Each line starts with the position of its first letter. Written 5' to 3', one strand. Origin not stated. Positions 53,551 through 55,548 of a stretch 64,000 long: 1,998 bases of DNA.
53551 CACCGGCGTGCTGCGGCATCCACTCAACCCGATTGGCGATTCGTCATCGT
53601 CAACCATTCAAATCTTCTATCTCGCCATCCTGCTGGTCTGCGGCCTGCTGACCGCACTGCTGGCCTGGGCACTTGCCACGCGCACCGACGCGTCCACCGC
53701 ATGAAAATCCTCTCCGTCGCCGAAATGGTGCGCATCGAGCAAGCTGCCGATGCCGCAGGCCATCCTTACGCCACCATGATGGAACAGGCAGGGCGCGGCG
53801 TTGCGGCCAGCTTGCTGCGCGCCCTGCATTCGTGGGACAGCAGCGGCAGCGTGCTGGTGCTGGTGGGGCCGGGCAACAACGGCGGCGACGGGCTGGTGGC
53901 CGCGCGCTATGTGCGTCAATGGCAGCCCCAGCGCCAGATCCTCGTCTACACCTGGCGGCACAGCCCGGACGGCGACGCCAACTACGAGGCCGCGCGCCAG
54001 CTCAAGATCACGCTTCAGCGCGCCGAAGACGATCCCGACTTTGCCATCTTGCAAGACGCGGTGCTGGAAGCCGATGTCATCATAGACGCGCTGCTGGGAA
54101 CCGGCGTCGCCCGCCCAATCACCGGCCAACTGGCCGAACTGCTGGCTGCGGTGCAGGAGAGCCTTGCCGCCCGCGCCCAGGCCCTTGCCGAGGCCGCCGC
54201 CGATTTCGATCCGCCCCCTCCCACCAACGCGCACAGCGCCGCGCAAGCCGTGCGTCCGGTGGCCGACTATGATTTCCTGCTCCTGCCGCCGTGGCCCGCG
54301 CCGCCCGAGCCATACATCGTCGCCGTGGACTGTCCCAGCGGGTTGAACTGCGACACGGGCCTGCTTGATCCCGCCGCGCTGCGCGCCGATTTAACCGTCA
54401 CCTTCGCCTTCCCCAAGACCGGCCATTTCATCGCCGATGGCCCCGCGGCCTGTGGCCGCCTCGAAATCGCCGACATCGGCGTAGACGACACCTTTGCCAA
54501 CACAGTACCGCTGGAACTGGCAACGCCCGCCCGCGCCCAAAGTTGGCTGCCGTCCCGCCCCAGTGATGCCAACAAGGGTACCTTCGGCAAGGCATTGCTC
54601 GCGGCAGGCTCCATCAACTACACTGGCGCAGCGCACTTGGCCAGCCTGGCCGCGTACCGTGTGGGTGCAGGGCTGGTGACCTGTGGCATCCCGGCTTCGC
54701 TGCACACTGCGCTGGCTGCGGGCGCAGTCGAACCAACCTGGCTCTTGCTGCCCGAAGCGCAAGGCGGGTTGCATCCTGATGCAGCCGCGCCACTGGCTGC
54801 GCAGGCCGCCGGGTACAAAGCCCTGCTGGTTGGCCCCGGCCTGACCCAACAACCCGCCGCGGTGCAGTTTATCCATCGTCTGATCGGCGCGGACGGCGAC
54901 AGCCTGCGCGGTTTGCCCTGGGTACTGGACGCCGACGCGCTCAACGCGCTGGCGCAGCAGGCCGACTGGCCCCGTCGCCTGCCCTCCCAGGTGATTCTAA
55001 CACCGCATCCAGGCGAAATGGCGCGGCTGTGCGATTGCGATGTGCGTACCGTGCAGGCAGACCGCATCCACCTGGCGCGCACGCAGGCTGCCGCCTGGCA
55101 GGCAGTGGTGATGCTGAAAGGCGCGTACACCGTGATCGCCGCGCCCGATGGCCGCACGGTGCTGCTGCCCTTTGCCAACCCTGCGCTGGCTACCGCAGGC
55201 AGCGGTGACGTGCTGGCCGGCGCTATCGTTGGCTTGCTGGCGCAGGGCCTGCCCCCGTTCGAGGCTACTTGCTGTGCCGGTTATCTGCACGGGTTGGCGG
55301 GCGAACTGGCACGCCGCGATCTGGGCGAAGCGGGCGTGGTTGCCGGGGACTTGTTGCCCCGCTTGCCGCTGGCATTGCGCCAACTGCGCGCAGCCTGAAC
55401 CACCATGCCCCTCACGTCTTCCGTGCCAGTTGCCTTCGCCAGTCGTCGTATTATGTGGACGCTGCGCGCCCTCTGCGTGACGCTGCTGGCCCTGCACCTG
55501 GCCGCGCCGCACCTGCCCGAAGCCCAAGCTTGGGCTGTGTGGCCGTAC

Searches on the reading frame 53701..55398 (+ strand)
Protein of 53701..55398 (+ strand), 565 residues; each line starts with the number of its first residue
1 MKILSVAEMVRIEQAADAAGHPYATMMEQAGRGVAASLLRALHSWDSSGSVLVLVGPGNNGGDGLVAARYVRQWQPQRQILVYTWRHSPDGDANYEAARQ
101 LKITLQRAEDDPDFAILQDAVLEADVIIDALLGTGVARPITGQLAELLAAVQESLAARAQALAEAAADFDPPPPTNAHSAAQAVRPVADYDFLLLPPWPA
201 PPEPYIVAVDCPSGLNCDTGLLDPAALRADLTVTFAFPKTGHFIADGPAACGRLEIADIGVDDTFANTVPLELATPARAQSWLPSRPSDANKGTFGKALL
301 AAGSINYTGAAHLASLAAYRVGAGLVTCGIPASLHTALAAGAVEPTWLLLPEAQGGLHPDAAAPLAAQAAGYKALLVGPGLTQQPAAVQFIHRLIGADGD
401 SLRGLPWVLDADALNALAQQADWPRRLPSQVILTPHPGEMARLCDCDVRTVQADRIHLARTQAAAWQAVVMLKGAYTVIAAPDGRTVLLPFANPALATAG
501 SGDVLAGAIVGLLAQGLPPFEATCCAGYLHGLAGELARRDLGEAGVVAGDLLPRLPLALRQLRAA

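Call 8: search_protein_families(library=pfam, proteins=[window:53701-55398:+], max_evalue=0.001)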
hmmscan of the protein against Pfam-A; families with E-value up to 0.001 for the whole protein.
window:53701-55398:+ (565 aa): 2 families
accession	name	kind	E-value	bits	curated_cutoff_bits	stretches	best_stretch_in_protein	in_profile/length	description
PF01256.23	Carb_kinase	-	1.2e-52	179.2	27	1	299-547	2-232/242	NAD(P)H-hydrate dehydratase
PF03853.21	YjeF_N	-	7.1e-36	124.2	24.9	1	25-241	3-169/169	YjeF-related protein N-terminus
